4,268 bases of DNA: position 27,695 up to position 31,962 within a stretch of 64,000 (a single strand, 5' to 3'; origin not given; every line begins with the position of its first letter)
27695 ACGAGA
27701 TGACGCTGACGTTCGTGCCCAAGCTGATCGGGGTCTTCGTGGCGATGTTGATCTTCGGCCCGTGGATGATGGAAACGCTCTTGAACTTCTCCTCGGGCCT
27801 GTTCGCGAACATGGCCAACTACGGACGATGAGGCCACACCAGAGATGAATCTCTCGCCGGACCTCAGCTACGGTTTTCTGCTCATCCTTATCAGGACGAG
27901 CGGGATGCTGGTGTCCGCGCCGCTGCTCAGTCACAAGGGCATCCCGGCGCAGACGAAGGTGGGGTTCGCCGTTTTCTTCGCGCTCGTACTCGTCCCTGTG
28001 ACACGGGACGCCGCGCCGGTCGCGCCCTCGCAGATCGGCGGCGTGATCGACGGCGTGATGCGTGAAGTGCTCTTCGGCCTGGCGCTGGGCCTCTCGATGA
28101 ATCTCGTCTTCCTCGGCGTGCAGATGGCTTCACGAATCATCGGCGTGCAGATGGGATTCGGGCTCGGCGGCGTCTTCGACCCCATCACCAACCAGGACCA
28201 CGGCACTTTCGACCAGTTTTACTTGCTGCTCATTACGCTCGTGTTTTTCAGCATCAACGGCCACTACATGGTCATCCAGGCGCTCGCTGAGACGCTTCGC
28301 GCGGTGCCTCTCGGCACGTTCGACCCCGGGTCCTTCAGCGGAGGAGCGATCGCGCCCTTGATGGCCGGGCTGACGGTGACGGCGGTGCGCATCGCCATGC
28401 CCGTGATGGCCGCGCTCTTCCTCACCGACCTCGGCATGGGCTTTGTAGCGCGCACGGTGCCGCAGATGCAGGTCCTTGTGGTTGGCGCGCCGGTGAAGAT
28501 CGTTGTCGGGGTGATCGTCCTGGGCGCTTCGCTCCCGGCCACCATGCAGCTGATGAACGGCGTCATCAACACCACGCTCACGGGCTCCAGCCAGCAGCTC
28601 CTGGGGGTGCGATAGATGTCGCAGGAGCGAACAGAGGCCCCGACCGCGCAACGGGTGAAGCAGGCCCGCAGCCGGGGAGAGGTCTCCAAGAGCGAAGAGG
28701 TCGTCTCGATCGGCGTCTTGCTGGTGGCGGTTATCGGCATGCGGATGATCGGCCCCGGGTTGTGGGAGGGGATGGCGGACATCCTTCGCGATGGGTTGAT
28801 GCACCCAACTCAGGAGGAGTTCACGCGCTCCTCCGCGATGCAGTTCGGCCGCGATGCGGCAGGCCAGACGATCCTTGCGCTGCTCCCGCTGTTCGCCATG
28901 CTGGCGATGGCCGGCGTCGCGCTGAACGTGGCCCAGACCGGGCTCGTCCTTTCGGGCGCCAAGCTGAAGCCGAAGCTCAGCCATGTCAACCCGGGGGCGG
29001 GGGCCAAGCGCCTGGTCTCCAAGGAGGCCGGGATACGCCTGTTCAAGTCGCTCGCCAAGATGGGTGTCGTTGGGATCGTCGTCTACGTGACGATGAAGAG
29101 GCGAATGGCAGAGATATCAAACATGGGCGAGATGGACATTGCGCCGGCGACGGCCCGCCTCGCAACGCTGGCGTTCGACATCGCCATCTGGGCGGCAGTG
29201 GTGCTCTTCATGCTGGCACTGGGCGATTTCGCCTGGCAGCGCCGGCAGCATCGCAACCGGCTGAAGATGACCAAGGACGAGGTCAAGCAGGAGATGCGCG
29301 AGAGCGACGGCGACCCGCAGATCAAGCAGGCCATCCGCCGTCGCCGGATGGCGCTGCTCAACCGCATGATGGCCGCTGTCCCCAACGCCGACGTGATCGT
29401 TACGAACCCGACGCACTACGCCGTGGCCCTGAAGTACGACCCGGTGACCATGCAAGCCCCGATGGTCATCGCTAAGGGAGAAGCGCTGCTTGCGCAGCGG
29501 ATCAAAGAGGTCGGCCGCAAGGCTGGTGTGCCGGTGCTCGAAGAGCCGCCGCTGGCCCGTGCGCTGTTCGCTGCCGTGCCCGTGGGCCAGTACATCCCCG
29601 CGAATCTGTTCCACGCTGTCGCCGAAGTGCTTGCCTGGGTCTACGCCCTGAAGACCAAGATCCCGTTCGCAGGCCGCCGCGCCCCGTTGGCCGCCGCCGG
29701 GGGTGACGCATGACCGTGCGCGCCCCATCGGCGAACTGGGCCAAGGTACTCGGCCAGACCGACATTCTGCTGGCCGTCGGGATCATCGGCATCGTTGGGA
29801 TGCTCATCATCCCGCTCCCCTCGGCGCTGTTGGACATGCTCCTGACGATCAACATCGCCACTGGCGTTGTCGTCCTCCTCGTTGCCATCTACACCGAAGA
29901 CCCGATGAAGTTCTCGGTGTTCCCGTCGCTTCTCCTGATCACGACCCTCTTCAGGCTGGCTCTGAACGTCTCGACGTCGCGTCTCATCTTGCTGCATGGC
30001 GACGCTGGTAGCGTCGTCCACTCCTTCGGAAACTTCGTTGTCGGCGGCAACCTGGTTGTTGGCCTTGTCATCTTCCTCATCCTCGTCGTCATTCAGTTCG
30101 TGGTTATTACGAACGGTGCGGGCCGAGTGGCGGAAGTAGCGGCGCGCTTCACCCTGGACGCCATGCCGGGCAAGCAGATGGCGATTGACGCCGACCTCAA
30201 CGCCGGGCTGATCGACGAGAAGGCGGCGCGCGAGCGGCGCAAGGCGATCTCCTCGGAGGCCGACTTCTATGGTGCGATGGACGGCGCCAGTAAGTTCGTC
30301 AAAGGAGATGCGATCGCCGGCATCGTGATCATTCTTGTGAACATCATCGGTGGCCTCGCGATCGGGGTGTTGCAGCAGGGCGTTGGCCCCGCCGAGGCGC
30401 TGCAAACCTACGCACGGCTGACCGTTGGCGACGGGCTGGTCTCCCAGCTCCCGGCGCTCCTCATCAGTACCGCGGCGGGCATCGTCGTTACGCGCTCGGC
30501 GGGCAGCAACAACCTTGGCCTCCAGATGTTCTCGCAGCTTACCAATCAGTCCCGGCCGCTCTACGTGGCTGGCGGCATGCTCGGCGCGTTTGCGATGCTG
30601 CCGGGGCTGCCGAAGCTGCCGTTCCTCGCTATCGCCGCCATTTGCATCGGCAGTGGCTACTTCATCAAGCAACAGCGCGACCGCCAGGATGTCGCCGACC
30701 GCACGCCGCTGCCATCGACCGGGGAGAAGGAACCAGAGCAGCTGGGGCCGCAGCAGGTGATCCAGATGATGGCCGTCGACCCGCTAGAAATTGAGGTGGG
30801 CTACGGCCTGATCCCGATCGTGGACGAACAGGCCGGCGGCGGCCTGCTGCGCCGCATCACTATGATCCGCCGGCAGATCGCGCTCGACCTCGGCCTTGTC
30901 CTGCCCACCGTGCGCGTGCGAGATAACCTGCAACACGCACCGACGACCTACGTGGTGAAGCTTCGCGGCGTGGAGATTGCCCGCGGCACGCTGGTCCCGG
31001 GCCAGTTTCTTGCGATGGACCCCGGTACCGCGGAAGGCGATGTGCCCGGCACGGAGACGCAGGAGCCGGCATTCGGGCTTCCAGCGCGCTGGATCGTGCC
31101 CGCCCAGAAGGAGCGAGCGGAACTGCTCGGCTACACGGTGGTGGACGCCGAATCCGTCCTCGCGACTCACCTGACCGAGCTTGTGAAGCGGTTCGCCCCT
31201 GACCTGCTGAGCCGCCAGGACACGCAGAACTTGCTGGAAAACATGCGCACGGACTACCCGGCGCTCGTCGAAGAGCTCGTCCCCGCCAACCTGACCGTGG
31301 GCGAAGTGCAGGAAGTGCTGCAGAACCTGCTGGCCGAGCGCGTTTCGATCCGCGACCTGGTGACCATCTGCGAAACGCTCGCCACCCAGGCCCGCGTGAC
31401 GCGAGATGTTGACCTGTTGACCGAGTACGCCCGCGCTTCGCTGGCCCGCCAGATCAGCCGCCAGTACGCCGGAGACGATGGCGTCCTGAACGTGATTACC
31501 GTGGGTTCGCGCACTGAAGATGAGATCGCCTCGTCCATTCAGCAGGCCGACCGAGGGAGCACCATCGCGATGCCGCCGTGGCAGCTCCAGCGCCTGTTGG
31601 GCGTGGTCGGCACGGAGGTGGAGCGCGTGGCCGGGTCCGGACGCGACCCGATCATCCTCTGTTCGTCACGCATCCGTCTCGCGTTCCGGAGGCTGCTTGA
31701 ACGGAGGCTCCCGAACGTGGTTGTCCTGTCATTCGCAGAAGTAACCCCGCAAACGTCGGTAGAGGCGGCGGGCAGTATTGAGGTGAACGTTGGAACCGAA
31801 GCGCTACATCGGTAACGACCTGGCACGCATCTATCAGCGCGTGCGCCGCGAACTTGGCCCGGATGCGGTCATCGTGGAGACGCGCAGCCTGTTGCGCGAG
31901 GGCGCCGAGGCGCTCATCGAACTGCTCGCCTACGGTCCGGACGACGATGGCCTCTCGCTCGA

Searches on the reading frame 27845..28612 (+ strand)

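Call 81: search_protein_families(library=pfam, proteins=[window:27845-28612:+], max_evalue=0.00001)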
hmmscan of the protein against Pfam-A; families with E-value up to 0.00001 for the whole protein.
window:27845-28612:+ (256 aa): 1 family
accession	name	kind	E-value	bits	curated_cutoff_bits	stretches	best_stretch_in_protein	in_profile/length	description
PF01311.25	Bac_export_1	-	3.8e-59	200.5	27.8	1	10-242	3-228/230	Bacterial export proteins, family 1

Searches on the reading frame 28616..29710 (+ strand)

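Call 81: search_protein_families(library=pfam, proteins=[window:28616-29710:+], max_evalue=0.00001)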
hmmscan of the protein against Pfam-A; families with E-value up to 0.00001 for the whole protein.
window:28616-29710:+ (365 aa): 1 family
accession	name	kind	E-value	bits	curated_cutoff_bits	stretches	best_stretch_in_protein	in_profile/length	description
PF01312.24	Bac_export_2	-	1.6e-116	389.6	24.4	1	3-342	1-335/335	FlhB HrpN YscU SpaS Family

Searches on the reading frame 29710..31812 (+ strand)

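Call 81: search_protein_families(library=pfam, proteins=[window:29710-31812:+], max_evalue=0.00001)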
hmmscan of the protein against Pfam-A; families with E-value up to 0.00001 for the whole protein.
window:29710-31812:+ (701 aa): 1 family
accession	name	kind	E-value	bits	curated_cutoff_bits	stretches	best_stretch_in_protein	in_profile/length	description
PF00771.25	FHIPEP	-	8.7e-275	913.8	29.1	1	28-682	1-656/657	FHIPEP family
